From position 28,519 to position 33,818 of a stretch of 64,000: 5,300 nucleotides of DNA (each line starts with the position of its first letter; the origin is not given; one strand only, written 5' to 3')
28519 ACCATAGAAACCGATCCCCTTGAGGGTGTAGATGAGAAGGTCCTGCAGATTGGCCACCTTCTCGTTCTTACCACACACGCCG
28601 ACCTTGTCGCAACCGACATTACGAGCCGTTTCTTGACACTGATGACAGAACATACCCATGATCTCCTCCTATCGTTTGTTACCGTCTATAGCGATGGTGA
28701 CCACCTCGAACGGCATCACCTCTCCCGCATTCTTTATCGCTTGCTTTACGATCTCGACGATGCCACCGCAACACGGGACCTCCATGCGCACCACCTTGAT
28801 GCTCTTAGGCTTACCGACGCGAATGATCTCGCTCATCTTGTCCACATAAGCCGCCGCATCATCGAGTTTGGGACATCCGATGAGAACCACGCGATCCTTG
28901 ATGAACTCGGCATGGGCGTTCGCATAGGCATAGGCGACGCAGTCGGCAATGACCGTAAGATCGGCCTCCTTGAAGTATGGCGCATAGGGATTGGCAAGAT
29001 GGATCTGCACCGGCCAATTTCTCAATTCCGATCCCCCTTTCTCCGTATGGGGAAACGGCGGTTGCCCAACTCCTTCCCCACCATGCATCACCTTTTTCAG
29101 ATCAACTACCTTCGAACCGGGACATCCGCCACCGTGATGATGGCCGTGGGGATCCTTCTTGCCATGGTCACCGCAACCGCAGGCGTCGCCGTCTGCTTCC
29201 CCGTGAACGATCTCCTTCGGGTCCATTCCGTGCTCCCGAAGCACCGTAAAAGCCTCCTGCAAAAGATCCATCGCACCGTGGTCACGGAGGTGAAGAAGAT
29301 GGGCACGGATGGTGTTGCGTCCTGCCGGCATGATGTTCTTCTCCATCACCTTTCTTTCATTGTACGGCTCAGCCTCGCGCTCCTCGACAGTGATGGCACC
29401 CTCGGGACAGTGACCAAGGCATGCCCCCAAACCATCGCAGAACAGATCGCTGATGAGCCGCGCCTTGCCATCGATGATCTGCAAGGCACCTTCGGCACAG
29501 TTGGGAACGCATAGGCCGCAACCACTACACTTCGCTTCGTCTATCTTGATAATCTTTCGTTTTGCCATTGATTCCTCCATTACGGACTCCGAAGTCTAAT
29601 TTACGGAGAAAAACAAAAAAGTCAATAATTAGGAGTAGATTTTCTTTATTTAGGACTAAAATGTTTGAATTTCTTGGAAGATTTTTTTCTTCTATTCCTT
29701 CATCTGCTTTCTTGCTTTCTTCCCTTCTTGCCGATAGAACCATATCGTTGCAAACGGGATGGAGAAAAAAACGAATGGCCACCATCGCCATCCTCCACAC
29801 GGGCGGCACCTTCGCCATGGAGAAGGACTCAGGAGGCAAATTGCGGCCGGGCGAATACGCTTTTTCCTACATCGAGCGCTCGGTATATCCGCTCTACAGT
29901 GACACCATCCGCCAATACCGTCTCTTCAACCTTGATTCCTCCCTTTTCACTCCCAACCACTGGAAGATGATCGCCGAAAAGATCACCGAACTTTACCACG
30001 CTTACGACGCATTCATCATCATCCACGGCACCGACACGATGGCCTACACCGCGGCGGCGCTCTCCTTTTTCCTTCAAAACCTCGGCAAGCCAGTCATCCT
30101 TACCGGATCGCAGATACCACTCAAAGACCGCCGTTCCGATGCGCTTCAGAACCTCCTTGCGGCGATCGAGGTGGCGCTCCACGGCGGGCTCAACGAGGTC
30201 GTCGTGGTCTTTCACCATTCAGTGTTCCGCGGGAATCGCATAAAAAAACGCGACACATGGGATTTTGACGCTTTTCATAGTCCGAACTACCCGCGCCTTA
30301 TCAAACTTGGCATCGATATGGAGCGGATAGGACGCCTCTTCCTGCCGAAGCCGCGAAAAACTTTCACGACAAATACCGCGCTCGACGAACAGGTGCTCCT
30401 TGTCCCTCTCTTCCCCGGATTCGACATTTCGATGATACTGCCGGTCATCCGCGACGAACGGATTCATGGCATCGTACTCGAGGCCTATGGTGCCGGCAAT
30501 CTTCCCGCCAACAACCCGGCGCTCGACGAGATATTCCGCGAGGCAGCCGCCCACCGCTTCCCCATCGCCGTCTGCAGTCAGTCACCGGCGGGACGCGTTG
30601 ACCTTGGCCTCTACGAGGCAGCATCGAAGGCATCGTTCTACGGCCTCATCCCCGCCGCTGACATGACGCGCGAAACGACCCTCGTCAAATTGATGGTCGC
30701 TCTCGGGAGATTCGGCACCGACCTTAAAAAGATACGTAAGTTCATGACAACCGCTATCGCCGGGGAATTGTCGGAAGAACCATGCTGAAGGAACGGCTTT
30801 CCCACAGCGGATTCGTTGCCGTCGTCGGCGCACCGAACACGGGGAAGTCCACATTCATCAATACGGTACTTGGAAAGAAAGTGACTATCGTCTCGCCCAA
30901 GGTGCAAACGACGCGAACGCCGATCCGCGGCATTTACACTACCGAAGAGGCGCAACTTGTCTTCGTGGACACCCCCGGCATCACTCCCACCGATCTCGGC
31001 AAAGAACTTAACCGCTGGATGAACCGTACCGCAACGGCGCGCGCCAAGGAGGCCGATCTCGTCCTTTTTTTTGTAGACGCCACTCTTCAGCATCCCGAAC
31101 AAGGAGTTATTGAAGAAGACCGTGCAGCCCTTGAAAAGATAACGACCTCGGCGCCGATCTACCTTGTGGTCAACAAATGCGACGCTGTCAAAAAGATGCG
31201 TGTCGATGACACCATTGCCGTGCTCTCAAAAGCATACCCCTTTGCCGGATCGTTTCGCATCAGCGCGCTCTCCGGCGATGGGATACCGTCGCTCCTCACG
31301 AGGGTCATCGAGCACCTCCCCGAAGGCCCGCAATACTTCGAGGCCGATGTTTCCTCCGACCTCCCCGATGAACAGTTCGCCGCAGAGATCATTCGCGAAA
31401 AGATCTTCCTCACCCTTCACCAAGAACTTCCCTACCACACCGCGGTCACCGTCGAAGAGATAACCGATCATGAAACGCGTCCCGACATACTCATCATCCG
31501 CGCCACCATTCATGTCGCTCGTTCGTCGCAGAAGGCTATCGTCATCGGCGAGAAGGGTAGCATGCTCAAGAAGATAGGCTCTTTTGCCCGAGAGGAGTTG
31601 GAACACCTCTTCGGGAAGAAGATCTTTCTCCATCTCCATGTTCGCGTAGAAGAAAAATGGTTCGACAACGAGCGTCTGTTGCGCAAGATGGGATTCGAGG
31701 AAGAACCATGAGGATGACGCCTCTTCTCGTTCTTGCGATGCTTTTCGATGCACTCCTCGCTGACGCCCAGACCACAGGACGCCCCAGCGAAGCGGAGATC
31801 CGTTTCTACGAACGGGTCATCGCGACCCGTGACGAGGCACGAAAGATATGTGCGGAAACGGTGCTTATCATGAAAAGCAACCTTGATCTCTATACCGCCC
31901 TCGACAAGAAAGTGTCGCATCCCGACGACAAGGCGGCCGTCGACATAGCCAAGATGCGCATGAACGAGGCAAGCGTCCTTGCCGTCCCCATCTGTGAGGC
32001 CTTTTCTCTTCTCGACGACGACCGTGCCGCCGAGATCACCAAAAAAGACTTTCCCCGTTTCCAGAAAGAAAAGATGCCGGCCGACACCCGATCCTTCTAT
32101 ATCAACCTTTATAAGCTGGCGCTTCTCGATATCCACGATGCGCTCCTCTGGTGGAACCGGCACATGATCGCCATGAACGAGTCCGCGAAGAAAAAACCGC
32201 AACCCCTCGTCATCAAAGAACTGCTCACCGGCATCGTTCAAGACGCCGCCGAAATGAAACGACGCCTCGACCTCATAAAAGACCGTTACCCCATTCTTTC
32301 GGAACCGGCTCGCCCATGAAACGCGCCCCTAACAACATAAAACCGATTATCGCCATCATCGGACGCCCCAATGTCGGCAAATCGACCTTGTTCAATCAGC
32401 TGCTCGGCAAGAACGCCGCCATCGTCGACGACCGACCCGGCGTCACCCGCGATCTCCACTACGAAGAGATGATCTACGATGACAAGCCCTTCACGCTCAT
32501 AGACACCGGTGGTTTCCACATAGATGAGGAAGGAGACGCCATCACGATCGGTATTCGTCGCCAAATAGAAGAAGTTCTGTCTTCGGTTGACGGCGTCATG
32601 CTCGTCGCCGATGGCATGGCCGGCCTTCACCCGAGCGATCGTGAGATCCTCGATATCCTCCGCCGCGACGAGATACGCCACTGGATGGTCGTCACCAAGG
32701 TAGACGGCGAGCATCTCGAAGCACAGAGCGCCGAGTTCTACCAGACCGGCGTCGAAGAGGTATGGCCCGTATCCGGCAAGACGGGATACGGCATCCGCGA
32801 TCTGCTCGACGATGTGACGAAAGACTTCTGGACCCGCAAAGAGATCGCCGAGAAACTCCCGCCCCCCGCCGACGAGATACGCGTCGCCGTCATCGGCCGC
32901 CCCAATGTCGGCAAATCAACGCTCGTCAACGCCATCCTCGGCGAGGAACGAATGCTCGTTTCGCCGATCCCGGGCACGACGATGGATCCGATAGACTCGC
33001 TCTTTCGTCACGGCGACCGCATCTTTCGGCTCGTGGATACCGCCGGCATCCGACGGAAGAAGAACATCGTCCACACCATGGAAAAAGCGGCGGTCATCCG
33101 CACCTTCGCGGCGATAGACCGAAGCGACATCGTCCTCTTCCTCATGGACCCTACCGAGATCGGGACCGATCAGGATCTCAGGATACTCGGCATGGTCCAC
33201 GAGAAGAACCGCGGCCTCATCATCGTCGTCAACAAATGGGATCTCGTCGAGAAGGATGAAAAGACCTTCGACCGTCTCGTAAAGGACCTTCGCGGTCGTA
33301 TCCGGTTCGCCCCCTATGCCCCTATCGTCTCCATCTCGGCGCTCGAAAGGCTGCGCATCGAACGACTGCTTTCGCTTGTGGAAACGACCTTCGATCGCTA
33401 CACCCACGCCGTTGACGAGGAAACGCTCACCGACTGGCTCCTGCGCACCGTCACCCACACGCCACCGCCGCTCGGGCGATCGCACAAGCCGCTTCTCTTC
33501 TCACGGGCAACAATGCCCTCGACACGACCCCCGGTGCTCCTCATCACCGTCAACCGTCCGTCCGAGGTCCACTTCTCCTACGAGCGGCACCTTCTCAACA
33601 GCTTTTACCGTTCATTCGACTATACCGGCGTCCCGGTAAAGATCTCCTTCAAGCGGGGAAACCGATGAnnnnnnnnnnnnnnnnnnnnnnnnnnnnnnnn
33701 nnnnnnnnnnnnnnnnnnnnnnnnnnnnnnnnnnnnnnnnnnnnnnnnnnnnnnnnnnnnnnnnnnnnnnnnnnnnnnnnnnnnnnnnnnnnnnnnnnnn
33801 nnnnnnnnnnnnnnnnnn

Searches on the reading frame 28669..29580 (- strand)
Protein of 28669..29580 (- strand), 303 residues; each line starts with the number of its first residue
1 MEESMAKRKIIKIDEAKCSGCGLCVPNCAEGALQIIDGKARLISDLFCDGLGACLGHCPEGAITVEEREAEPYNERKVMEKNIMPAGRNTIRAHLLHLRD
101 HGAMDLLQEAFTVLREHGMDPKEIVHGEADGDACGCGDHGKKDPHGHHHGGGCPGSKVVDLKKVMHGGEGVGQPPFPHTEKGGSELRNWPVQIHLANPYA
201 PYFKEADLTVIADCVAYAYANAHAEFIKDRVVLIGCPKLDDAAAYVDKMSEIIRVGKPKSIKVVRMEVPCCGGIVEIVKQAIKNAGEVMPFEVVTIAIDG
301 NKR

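Call 45: search_protein_families(library=pfam, proteins=[window:28669-29580:-], max_evalue=0.0001)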
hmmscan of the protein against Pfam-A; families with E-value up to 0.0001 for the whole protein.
window:28669-29580:- (303 aa): 6 families
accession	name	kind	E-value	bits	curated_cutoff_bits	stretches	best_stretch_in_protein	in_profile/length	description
PF00037.32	Fer4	-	3.2e-08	33.5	21.1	0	11-32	1-22/24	4Fe-4S binding domain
PF12838.12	Fer4_7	-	2.1e-07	31.7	27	0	7-32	27-52/52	4Fe-4S dicluster domain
PF13237.11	Fer4_10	-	2.3e-07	31.1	25.5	1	11-59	2-53/53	4Fe-4S dicluster domain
PF13187.11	Fer4_9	-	1.9e-06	28.2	27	1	17-63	1-52/52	4Fe-4S dicluster domain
PF12837.12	Fer4_6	-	1.9e-06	28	25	1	10-33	1-24/24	4Fe-4S binding domain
PF14697.11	Fer4_21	-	6.4e-06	26.6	35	1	12-64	2-58/59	4Fe-4S dicluster domain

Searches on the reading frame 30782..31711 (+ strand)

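Call 67: search_protein_families(library=pfam, proteins=[window:30782-31711:+], max_evalue=0.0001)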
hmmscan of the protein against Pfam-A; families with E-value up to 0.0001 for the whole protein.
window:30782-31711:+ (309 aa): 7 families
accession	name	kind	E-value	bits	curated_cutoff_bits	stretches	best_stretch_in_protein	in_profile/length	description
PF01926.29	MMR_HSR1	-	1.5e-24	86.7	21.9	1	12-132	2-113/113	50S ribosome-binding GTPase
PF07650.23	KH_2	-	1.1e-15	57.6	22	1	219-293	5-77/78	KH domain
PF00350.29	Dynamin_N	-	1.7e-10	41.6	27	1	12-48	1-36/168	Dynamin family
PF00009.33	GTP_EFTU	-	8.6e-09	35.7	26.5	1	42-180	63-187/188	Elongation factor Tu GTP binding domain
PF02421.24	FeoB_N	-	2.2e-08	34.2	27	1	12-172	3-153/156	Ferrous iron transport protein B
PF04548.22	AIG1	-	2.2e-06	27.6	27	1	13-120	4-107/212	AIG1 family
PF03193.22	RsgA_GTPase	-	9.3e-05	22.8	30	0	2-71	100-172/174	RsgA GTPase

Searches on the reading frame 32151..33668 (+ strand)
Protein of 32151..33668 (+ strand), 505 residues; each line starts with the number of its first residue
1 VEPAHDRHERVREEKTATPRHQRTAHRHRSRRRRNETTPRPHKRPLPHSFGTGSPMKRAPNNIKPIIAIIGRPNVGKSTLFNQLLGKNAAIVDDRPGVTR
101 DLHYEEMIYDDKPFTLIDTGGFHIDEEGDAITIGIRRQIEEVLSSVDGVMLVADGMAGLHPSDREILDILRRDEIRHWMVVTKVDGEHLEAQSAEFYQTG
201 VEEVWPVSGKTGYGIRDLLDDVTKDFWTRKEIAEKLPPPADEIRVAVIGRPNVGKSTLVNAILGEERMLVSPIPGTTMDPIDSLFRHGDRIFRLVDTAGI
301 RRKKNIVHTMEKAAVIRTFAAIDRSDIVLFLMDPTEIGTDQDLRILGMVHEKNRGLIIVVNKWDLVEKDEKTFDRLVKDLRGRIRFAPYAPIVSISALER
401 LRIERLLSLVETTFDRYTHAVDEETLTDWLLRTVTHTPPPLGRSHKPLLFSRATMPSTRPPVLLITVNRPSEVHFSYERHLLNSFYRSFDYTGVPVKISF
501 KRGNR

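Call 67: search_protein_families(library=pfam, proteins=[window:32151-33668:+], max_evalue=0.0001)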
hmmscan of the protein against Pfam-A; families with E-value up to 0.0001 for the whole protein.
window:32151-33668:+ (505 aa): 10 families
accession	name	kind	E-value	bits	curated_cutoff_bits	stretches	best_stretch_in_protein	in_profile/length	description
PF01926.29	MMR_HSR1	-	2.7e-55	185.8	21.9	2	244-362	1-113/113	50S ribosome-binding GTPase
PF02421.24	FeoB_N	-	2.9e-25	89.1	27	2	244-407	2-153/156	Ferrous iron transport protein B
PF00009.33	GTP_EFTU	-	4e-19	69.4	26.5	1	66-224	5-184/188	Elongation factor Tu GTP binding domain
PF14714.11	KH_dom-like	-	2.1e-17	63.6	27.3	1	423-501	4-81/81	KH-domain-like of EngA bacterial GTPase enzymes, C-terminal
PF00350.29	Dynamin_N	-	1e-14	55.3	27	0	245-276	1-32/168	Dynamin family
PF03193.22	RsgA_GTPase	-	6.2e-13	49.4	30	0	232-273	96-137/174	RsgA GTPase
PF04548.22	AIG1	-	5.8e-10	39.3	27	0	67-196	3-136/212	AIG1 family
PF00005.33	ABC_tran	-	1.8e-05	25.8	25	0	244-267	13-36/137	ABC transporter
PF00025.27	Arf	-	4.8e-05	23.3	22.3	0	67-180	17-118/174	ADP-ribosylation factor family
PF10662.15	PduV-EutP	-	7.4e-05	23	21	0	67-220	4-139/143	Ethanolamine utilisation - propanediol utilisation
